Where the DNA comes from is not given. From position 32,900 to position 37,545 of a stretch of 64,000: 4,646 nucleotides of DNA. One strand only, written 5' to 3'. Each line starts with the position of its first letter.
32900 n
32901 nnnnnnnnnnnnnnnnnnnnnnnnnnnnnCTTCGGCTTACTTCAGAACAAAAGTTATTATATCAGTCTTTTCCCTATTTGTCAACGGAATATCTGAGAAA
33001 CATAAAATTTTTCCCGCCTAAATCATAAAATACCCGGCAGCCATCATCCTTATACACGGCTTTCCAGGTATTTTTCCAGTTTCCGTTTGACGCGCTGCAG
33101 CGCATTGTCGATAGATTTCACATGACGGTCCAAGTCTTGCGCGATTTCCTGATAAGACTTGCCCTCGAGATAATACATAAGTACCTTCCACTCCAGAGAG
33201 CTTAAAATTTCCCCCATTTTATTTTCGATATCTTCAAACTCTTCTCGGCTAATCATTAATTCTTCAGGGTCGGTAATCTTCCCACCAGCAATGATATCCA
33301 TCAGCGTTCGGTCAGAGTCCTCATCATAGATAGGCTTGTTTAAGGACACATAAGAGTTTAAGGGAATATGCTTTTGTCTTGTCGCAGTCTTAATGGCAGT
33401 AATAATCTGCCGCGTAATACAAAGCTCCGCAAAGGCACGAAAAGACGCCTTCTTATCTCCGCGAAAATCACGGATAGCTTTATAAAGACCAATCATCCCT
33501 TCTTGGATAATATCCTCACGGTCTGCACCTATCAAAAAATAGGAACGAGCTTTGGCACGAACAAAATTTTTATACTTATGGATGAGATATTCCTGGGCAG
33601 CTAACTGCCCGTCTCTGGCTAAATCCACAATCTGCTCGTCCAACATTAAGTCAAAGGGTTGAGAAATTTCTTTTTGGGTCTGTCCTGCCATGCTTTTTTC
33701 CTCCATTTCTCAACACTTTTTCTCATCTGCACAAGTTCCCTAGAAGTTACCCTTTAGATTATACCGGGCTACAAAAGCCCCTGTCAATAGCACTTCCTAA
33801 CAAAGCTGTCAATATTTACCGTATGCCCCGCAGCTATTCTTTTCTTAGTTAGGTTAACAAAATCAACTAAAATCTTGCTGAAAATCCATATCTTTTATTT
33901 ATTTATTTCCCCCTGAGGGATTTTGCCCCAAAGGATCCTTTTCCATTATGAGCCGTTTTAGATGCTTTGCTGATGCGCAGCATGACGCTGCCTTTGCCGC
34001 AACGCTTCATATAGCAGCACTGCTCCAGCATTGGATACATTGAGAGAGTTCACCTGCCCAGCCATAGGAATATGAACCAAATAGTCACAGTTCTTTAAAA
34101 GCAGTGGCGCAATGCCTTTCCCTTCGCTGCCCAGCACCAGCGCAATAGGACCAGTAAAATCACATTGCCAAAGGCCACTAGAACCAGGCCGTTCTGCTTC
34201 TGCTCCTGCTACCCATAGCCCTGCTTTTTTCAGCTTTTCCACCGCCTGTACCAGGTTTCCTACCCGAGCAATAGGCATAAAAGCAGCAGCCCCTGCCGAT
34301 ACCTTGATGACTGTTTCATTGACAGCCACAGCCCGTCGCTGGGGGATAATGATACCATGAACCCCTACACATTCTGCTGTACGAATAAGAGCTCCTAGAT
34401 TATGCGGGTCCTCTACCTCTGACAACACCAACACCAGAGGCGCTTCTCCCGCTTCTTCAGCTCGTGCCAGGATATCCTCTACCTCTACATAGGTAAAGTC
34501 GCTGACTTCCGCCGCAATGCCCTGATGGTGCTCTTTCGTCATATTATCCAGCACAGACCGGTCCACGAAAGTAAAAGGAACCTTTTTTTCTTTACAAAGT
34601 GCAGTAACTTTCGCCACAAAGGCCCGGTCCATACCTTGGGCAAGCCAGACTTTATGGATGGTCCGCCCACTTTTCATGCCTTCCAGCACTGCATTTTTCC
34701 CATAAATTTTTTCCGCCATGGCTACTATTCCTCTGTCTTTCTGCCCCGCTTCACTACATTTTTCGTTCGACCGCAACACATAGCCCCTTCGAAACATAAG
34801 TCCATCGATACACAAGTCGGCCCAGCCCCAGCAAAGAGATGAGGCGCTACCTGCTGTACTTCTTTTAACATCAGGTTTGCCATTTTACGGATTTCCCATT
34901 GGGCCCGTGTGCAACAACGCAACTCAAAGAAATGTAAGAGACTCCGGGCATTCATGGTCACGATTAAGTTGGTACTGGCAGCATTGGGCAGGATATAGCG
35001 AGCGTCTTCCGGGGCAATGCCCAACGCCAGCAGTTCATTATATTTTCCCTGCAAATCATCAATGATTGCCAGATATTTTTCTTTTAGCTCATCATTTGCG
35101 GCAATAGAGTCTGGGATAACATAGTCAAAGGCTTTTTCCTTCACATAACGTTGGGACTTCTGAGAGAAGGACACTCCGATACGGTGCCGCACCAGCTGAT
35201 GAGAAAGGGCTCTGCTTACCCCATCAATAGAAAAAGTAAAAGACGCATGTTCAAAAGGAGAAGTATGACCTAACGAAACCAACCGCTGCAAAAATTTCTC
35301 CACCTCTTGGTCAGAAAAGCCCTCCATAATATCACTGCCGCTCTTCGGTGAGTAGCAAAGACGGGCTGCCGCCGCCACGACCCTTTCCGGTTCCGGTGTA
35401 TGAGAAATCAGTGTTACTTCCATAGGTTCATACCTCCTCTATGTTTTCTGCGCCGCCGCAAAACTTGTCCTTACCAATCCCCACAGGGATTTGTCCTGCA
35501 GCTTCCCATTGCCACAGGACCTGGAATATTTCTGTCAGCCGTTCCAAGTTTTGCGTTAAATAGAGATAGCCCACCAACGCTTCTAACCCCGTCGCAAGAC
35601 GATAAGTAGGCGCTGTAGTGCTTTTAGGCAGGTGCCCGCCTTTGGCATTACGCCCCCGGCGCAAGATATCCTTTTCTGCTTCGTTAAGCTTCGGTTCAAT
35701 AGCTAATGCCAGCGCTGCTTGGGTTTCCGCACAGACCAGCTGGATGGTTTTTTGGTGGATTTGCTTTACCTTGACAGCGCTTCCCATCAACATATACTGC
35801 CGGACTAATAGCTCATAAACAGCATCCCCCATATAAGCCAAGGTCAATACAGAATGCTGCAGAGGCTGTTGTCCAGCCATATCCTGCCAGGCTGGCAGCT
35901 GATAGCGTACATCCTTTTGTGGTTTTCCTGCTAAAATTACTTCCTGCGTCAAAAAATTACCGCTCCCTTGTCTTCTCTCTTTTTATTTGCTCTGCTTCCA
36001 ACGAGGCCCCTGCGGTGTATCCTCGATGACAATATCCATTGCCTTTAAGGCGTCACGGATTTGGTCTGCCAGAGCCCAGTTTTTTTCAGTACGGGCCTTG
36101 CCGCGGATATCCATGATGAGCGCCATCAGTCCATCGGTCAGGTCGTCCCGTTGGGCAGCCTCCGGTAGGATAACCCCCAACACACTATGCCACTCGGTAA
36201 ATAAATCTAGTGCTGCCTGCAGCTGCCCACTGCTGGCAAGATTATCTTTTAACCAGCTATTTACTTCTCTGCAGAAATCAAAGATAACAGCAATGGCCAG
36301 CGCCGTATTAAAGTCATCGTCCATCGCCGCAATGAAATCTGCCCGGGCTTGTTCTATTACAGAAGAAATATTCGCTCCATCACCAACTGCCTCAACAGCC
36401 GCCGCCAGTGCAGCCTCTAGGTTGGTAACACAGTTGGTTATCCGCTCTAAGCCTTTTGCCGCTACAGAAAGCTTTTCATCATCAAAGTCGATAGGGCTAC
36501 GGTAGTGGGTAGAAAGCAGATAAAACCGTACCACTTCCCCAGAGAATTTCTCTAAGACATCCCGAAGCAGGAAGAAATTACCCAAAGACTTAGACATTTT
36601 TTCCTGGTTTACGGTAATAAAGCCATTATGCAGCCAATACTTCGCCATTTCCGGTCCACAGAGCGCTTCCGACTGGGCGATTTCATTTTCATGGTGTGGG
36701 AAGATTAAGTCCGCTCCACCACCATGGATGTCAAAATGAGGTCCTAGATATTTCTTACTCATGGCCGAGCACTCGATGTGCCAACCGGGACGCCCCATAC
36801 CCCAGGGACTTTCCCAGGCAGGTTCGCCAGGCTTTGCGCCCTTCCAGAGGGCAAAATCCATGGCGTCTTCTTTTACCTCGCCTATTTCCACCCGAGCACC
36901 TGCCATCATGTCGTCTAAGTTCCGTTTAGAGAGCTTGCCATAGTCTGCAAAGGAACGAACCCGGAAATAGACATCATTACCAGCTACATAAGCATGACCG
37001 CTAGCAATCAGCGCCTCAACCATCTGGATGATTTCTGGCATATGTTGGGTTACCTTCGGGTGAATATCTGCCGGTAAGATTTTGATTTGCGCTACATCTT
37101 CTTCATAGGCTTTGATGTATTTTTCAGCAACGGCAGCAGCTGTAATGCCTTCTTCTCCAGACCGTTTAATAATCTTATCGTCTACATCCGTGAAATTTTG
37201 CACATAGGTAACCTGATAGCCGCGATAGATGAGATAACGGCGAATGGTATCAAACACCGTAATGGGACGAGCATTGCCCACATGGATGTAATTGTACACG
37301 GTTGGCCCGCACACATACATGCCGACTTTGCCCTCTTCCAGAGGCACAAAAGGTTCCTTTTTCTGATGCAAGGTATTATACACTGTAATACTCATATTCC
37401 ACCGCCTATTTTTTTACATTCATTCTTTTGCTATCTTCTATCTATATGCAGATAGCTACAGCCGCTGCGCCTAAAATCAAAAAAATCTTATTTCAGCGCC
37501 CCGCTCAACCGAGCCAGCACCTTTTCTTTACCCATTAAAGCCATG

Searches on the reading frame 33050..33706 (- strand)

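Call 41: search_protein_families(library=ncbifam, max_evalue=1e-10, proteins=[window:33050-33706:-])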
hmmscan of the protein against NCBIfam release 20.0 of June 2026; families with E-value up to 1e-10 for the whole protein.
window:33050-33706:- (218 aa): 14 families
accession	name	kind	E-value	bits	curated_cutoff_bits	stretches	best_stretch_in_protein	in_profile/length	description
NF006148.0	PRK08295.1-5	equivalog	4e-122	405.5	208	1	8-217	5-214/218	RNA polymerase sporulation sigma factor SigH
TIGR02859.1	spore_sigH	equivalog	1.6e-112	373.7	294.8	1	18-215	1-198/198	RNA polymerase sporulation sigma factor SigH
NF006145.0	PRK08295.1-2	equivalog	7.3e-112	371.9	212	1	10-217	6-213/213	RNA polymerase sporulation sigma factor SigH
NF006146.0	PRK08295.1-3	equivalog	8.2e-105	349.1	414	1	21-217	16-212/218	RNA polymerase factor sigma-70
NF006147.0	PRK08295.1-4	equivalog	8.5e-88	293.2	212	1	23-215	9-201/201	RNA polymerase factor sigma-70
TIGR02937.1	sigma70-ECF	superfamily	5.4e-26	91.2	42.9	1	37-214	2-165/165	sigma-70 family RNA polymerase sigma factor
TIGR02984.1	Sig-70_plancto1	subfamily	2.3e-15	56.6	183.75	1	30-214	1-188/189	RNA polymerase sigma-70 factor, Planctomycetaceae-specific subfamily 1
NF004471.0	PRK05803.1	subfamily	4.9e-14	52.1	252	1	14-193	28-207/235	RNA polymerase sporulation sigma factor SigK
TIGR02939.1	RpoE_Sigma70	equivalog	2.7e-12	47.1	236.15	1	22-214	6-186/190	RNA polymerase sigma factor RpoE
TIGR02846.1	spore_sigmaK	equivalog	3.1e-12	46.5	298.65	1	14-192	26-204/227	RNA polymerase sporulation sigma factor SigK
TIGR02980.1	SigBFG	subfamily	1.5e-11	44.4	234.35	0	36-98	3-65/227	SigB/SigF/SigG family RNA polymerase sigma factor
TIGR02941.1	Sigma_B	equivalog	3e-11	43.3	315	1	25-115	18-108/255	RNA polymerase sigma factor SigB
TIGR02393.1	RpoD_Cterm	equivalog_domain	4.9e-11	42.7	354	0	38-116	2-80/238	RNA polymerase sigma factor RpoD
TIGR02394.1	rpoS_proteo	equivalog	6.8e-11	42.2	378.7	0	26-116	36-126/285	RNA polymerase sigma factor RpoS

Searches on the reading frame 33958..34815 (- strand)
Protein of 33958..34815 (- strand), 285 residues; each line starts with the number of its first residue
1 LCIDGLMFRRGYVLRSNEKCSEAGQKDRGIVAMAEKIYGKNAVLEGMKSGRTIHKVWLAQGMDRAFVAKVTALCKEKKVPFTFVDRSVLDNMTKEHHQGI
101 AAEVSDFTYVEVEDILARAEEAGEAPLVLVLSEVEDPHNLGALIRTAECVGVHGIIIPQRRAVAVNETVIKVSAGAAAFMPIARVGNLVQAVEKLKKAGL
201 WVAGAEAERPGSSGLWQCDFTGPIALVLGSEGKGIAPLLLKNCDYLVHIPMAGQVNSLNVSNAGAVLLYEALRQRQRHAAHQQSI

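Call 41: search_protein_families(library=ncbifam, max_evalue=1e-10, proteins=[window:33958-34815:-])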
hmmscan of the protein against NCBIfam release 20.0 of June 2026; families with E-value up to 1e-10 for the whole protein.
window:33958-34815:- (285 aa): 8 families
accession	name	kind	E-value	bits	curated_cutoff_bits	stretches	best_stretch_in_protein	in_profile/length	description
TIGR00186.1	rRNA_methyl_3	equivalog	1.9e-69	233.8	160.15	1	34-275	2-240/240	23S rRNA (guanosine(2251)-2'-O)-methyltransferase RlmB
NF008386.0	PRK11181.1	equivalog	1.4e-56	191.4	366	1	34-276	2-243/244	23S rRNA (guanosine(2251)-2'-O)-methyltransferase RlmB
NF008117.0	PRK10864.1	equivalog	3.5e-27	95.5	267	1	35-276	107-343/344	tRNA/rRNA methyltransferase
NF008295.0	PRK11081.1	equivalog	5.6e-27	94.8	227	1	125-280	18-170/230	tRNA (guanosine(18)-2'-O)-methyltransferase TrmH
NF000477.1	NshR_TsnR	equivalog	9.9e-14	51.4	425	1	44-272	41-261/266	NshR/TsnR family 23S rRNA methyltransferase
TIGR00050.1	rRNA_methyl_1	subfamily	8.5e-13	48.7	167.15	1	129-277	7-159/233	TrmJ/YjtD family RNA methyltransferase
TIGR00185.1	tRNA_yibK_trmL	equivalog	4.2e-12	46.2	190.6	1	128-278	3-151/154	tRNA (uridine(34)/cytosine(34)/5-carboxymethylaminomethyluridine(34)-2'-O)-methyltransferase TrmL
NF000035.1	nosihep_NshR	exception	6.8e-12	45.4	500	1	41-271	38-260/274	NshR family nosiheptide/thiostrepton resistance 23S rRNA methyltransferase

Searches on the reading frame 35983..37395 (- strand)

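Call 41: search_protein_families(library=ncbifam, max_evalue=1e-10, proteins=[window:35983-37395:-])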
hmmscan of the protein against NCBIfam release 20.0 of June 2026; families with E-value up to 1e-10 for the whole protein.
window:35983-37395:- (470 aa): 8 families
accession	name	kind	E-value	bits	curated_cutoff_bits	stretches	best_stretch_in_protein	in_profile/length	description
TIGR00435.1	cysS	equivalog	3.7e-169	563.7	340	1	4-468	2-465/466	cysteine--tRNA ligase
NF011108.0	PRK14536.1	equivalog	3.9e-119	398.7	780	1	1-468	1-489/490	cysteine--tRNA ligase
TIGR03447.1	mycothiol_MshC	equivalog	3.8e-83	279.6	485.1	1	3-397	18-404/411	cysteine--1-D-myo-inosityl 2-amino-2-deoxy-alpha-D-glucopyranoside ligase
NF011107.0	PRK14534.1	equivalog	1e-67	229.3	744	1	3-467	3-479/481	cysteine--tRNA ligase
NF008957.0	PRK12300.1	subfamily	1.7e-15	56.1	677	1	227-411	586-769/946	leucine--tRNA ligase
TIGR00398.1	metG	equivalog_domain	6.3e-14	51.6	336.35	0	255-310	316-372/530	methionine--tRNA ligase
TIGR00395.1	leuS_arch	equivalog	2e-11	42.6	648.5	0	226-383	579-740/938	leucine--tRNA ligase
NF008900.0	PRK12267.1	equivalog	2.5e-11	42.8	598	0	252-295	285-328/648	methionine--tRNA ligase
